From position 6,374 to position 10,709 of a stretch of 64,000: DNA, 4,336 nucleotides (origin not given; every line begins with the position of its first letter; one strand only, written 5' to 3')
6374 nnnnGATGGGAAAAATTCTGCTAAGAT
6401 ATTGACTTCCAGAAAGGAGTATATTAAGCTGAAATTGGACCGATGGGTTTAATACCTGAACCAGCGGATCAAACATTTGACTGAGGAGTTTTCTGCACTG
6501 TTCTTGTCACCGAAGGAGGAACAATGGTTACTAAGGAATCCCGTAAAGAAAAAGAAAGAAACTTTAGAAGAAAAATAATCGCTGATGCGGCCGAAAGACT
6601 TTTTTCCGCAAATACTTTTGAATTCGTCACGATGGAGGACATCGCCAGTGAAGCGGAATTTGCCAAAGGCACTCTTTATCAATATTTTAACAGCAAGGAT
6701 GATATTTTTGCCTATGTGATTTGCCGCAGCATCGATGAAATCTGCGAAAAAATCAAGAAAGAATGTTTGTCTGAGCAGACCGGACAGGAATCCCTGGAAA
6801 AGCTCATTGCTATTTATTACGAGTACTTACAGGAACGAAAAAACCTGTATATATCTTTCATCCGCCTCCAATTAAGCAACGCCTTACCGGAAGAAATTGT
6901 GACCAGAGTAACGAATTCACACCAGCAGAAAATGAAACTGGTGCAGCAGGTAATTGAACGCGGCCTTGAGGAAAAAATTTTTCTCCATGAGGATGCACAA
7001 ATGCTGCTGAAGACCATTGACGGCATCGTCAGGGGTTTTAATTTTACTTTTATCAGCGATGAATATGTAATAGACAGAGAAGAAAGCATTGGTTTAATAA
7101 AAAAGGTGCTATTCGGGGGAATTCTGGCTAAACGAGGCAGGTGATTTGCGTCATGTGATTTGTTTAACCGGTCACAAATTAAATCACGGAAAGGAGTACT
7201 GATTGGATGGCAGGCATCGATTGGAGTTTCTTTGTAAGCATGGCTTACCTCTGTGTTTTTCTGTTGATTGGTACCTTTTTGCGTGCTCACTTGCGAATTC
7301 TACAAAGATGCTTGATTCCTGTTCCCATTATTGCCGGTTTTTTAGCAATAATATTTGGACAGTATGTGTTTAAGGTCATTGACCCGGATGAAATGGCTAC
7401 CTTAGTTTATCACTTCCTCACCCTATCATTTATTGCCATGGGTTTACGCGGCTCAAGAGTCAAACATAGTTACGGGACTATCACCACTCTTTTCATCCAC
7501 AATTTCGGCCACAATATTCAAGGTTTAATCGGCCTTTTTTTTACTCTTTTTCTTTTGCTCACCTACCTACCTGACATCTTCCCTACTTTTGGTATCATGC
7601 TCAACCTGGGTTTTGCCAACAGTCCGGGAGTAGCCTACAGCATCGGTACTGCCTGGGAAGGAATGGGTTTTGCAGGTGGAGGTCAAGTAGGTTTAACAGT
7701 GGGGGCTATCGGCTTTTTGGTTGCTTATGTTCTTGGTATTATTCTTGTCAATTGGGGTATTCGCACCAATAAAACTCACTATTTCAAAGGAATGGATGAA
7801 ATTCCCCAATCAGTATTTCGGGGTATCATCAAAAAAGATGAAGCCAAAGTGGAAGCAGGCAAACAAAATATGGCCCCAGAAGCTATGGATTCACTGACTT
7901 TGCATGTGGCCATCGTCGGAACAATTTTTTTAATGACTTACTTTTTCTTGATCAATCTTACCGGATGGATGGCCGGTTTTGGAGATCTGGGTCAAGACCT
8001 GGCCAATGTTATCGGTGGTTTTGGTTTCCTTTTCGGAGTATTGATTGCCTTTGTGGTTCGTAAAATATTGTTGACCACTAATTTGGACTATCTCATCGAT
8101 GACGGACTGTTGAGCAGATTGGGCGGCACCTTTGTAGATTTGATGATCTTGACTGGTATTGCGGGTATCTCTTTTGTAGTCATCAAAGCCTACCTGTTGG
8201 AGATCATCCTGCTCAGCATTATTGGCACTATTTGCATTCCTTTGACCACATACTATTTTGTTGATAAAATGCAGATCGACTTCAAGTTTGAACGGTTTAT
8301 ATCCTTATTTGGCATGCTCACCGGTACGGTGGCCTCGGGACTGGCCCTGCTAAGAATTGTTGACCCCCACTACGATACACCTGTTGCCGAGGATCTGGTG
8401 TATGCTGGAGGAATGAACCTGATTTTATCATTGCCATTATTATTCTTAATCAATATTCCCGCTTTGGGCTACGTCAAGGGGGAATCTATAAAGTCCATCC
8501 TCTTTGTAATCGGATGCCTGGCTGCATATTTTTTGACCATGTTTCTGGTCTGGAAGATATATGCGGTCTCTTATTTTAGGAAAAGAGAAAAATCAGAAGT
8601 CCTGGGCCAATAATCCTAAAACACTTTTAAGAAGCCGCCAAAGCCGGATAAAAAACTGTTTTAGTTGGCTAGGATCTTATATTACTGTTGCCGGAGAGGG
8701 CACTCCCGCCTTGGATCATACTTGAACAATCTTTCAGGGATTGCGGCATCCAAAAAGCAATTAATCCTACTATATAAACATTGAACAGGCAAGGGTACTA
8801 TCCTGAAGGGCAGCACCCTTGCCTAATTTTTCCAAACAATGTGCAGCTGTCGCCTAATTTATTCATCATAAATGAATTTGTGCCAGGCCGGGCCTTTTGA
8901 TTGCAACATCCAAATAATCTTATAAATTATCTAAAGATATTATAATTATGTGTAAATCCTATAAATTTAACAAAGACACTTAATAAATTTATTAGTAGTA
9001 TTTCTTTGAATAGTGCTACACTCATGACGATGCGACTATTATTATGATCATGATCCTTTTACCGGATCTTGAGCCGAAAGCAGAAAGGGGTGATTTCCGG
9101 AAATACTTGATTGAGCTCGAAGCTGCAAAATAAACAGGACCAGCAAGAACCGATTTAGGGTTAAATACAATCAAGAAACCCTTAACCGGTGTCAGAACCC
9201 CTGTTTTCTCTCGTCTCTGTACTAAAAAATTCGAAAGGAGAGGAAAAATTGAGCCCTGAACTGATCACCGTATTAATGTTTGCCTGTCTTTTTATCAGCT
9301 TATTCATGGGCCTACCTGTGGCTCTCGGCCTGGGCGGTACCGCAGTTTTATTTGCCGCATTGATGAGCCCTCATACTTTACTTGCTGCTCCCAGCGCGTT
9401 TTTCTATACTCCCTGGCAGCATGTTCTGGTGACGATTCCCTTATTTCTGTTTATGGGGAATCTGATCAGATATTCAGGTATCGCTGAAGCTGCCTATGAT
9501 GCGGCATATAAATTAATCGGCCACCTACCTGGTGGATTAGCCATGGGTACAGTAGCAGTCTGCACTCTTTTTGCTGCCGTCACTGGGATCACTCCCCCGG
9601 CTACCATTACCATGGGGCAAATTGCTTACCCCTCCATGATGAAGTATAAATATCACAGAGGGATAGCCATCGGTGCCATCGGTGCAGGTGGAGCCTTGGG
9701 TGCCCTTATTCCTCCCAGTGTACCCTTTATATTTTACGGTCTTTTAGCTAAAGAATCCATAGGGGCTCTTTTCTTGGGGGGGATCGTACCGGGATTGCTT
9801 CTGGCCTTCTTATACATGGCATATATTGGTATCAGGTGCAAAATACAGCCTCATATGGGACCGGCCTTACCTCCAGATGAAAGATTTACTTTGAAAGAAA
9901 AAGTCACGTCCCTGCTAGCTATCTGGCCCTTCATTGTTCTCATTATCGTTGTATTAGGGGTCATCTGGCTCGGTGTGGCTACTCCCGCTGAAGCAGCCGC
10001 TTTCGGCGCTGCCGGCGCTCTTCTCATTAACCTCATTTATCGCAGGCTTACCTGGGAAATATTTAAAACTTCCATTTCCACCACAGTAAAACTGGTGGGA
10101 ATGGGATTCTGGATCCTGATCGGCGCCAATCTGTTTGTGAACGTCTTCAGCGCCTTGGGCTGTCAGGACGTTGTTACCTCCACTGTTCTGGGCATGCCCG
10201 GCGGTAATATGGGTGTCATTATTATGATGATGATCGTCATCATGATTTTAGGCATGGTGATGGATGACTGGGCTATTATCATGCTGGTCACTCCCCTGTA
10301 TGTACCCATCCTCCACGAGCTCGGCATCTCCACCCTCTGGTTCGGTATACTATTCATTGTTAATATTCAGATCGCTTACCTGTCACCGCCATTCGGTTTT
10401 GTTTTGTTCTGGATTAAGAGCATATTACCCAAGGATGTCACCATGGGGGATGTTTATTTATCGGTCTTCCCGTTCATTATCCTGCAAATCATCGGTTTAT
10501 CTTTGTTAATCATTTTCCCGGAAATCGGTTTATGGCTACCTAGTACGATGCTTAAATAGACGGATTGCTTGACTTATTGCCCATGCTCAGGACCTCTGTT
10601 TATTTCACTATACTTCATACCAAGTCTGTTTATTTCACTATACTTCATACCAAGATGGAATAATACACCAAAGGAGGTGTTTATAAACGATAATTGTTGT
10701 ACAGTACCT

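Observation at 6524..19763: IS-flanked sulfonate (taurine-type) catabolic island with an unusual gene set in a spore-forming anaerobe-like genome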

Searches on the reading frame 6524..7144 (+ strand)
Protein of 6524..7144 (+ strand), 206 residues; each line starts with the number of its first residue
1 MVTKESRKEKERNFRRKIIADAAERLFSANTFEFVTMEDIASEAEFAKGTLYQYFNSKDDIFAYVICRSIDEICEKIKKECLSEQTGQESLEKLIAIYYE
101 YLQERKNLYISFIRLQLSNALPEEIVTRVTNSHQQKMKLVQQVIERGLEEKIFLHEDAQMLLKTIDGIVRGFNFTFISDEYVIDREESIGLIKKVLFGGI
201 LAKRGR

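Call 4: search_protein_families(library=pfam, proteins=[window:6524-7144:+])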
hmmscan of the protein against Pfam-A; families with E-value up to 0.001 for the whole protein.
window:6524-7144:+ (206 aa): 3 families
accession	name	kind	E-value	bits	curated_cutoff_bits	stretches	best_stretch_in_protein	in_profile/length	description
PF00440.29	TetR_N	-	1.9e-14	53.6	24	1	19-64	1-46/47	Bacterial regulatory proteins, tetR family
PF17932.6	TetR_C_24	-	6.8e-05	23.5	26.4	1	86-170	3-85/114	Tetracyclin repressor-like, C-terminal domain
PF08359.16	TetR_C_4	-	0.0009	19.8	21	0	70-169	5-107/133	YsiA-like protein, C-terminal region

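Call 7: search_protein_families(library=ncbifam, proteins=[window:6524-7144:+], max_evalue=0.00001)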
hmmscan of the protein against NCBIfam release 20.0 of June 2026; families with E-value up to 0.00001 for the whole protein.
window:6524-7144:+ (206 aa): 15 families
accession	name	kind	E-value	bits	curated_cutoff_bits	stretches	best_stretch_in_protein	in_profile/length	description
NF053878.1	FATransRegFadRBac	equivalog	2.2e-20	73.2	200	1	17-200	6-188/190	fatty acid metabolism transcriptional regulator FadR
NF033703.1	transcr_KstR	equivalog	1.8e-12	47.2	280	1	14-114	7-107/185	cholesterol catabolism transcriptional regulator KstR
NF053731.1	TransRegFasRMycb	equivalog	3e-11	43.5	330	1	11-200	8-192/199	HTH-type transcriptional activator FasR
NF041196.1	ScbR_bind_reg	equivalog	3.6e-10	40.3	150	1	16-156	8-149/191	ScbR family autoregulator-binding transcription factor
NF037937.1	septum_RefZ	equivalog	9.8e-10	38.6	180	1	17-168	2-154/195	forespore capture DNA-binding protein RefZ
TIGR03384.1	betaine_BetI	equivalog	2.1e-09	37.4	201.3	1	8-137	2-130/189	choline-binding transcriptional repressor BetI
TIGR03968.1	mycofact_TetR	equivalog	3.9e-08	33.1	224.9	1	9-73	4-68/190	mycofactocin system transcriptional regulator MftR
NF050111.1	TransRegSACE7040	equivalog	4.4e-08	33.3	250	1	15-108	2-95/186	SACE_7040 family transcriptional regulator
TIGR02366.1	DHAK_reg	equivalog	8.2e-08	32.4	129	1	16-130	5-111/176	dihydroxyacetone kinase transcriptional activator DhaS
NF001978.0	PRK00767.1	equivalog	1.3e-07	31.6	118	1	8-110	3-106/197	transcriptional regulator BetI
NF051852.1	efflux_TF_MtrR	exception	1.5e-07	31.4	280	1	15-151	11-151/205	multidrug efflux system transcriptional repressor MtrR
TIGR03613.1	RutR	equivalog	2.1e-07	31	368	1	9-104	3-97/202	pyrimidine utilization regulatory protein R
NF007949.0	PRK10668.1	equivalog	2.5e-07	30.4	271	1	9-80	7-76/216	multidrug efflux transporter transcriptional repressor AcrR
NF007430.0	PRK09975.1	equivalog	2.8e-07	29.9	274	1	10-171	8-172/220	acrEF/envCD operon transcriptional regulator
NF011572.0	PRK14996.1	equivalog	3.7e-07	30.2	144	1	11-155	5-144/192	TetR family transcriptional regulator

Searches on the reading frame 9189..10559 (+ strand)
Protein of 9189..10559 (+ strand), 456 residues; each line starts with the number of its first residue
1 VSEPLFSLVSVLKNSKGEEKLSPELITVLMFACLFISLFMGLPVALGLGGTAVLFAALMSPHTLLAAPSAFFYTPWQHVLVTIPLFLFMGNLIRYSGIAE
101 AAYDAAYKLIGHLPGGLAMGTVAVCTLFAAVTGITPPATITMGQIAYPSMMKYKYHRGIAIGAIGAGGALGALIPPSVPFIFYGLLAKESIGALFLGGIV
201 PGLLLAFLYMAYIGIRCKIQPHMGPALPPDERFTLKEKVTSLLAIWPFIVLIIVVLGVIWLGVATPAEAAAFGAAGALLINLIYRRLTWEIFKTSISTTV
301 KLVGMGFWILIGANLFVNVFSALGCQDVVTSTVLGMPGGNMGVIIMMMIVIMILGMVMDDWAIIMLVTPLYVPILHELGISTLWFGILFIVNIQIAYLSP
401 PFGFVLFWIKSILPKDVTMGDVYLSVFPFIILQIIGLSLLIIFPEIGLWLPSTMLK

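Call 4: search_protein_families(library=pfam, proteins=[window:9189-10559:+])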
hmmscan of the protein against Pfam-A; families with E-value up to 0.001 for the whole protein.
window:9189-10559:+ (456 aa): 1 family
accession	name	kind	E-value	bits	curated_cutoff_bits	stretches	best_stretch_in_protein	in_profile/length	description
PF06808.19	DctM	-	5.1e-81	273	23.8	1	31-446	1-413/413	Tripartite ATP-independent periplasmic transporter, DctM component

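Call 7: search_protein_families(library=ncbifam, proteins=[window:9189-10559:+], max_evalue=0.00001)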
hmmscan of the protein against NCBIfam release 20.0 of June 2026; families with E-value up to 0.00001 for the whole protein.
window:9189-10559:+ (456 aa): 3 families
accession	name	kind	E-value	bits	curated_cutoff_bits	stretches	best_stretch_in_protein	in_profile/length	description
TIGR00786.1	dctM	subfamily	1.9e-90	303.5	268.45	1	41-451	1-405/405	TRAP transporter large permease subunit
NF011634.1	PRK15060.1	equivalog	1.3e-40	139.7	800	1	28-446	4-416/425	2,3-diketo-L-gulonate TRAP transporter large permease YiaN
TIGR02123.1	TRAP_fused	subfamily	2.5e-16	59.5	320.65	1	26-405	117-495/615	TRAP transporter fused permease subunit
